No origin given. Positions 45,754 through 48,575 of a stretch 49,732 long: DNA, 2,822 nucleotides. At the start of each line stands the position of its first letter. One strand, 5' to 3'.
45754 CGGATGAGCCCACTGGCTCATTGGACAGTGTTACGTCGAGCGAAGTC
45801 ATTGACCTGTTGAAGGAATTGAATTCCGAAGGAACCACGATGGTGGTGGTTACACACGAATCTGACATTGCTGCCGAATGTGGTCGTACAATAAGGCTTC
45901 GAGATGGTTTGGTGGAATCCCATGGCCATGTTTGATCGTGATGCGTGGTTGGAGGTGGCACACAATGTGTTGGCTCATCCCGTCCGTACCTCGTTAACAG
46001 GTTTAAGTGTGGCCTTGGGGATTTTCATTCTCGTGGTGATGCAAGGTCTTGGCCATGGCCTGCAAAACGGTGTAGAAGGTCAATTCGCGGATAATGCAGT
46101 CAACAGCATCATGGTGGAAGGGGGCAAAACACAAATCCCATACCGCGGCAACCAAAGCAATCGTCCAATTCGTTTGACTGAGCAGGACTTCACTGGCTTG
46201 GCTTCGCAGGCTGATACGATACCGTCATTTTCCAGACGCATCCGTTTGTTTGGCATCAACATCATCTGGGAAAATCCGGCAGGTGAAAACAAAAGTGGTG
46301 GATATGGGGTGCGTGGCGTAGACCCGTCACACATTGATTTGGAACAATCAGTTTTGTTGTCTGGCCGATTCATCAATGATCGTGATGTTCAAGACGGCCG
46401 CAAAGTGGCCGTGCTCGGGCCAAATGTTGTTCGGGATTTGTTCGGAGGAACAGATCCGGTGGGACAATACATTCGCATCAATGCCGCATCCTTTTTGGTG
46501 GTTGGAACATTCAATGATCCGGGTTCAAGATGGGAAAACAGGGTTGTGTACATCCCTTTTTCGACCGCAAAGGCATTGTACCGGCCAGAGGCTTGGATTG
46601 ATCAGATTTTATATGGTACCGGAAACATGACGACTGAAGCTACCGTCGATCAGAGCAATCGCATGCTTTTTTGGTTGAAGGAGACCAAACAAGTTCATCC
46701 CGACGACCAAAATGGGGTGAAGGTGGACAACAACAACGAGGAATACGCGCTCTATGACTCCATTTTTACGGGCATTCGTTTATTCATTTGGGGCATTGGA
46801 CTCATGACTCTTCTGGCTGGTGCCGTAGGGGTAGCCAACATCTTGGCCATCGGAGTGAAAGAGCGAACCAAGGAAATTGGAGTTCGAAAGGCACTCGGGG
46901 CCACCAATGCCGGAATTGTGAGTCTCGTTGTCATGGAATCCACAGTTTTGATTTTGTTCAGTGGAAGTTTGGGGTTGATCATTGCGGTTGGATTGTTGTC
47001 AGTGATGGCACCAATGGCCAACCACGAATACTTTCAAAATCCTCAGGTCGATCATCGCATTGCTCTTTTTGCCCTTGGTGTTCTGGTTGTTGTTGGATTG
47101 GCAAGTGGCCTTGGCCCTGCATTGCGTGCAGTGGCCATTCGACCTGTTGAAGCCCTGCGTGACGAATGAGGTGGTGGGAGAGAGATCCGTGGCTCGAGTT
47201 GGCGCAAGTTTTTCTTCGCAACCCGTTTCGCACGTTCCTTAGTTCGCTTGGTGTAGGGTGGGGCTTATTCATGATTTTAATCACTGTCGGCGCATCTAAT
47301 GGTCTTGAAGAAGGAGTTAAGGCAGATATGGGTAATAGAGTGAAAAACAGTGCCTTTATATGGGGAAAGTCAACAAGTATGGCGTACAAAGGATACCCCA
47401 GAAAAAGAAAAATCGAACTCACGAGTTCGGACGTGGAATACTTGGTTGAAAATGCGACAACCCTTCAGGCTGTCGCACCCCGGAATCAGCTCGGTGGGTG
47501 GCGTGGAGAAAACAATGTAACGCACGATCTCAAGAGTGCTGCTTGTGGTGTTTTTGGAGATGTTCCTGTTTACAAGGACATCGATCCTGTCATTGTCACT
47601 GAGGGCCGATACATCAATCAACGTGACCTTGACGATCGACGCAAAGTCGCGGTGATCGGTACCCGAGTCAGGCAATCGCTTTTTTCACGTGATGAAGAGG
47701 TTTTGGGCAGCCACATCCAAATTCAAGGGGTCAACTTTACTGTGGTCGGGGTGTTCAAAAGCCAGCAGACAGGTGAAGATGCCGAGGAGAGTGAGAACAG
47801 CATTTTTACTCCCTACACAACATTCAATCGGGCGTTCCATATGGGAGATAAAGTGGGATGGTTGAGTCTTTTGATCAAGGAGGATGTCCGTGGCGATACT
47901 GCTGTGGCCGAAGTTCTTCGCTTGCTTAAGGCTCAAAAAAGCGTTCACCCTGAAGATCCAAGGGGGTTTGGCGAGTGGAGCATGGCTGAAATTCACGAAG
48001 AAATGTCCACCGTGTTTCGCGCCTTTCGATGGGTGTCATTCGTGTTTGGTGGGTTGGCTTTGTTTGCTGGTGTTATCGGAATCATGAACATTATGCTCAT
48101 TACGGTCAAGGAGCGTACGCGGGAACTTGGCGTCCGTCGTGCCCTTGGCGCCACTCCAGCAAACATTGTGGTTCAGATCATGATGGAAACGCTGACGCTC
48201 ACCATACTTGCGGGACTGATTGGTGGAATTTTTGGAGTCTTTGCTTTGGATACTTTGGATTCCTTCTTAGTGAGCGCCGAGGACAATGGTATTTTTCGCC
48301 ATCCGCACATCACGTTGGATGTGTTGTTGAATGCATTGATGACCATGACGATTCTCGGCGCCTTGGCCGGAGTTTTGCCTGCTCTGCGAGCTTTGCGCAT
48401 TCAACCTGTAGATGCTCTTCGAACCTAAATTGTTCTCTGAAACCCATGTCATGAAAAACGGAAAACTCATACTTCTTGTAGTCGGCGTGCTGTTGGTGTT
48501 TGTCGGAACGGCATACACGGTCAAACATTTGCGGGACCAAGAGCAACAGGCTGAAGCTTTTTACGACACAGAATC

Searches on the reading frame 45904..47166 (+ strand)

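Call 12: search_protein_families(library=pfam, proteins=[window:45904-47166:+], max_evalue=0.001)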
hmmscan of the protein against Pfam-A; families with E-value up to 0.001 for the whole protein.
window:45904-47166:+ (421 aa): 2 families
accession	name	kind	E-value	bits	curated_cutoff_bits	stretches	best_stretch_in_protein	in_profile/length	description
PF12704.14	MacB_PCD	-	7.1e-29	102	27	1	29-229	1-181/207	MacB-like periplasmic core domain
PF02687.27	FtsX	-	2.3e-16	60.4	25.5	1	298-411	3-117/120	FtsX-like permease C-terminal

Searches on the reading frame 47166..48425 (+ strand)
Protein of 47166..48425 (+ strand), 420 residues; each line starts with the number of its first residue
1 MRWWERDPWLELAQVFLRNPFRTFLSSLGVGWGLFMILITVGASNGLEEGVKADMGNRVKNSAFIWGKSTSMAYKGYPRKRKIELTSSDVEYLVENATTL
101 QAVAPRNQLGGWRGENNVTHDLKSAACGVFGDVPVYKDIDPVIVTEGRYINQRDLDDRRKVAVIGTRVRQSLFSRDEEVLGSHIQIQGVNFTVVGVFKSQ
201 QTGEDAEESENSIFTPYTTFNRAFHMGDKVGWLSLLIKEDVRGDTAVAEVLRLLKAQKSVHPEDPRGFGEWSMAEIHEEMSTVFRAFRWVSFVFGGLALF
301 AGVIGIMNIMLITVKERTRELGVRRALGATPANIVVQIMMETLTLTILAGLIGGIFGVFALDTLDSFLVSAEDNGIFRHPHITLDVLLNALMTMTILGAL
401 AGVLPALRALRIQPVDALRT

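Call 12: search_protein_families(library=pfam, proteins=[window:47166-48425:+], max_evalue=0.001)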
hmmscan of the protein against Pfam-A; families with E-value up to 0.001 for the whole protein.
window:47166-48425:+ (420 aa): 2 families
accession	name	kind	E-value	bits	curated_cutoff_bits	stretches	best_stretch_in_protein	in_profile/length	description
PF12704.14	MacB_PCD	-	4.9e-27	96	27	1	23-251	1-205/207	MacB-like periplasmic core domain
PF02687.27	FtsX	-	3.1e-20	72.8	25.5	1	293-414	2-120/120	FtsX-like permease C-terminal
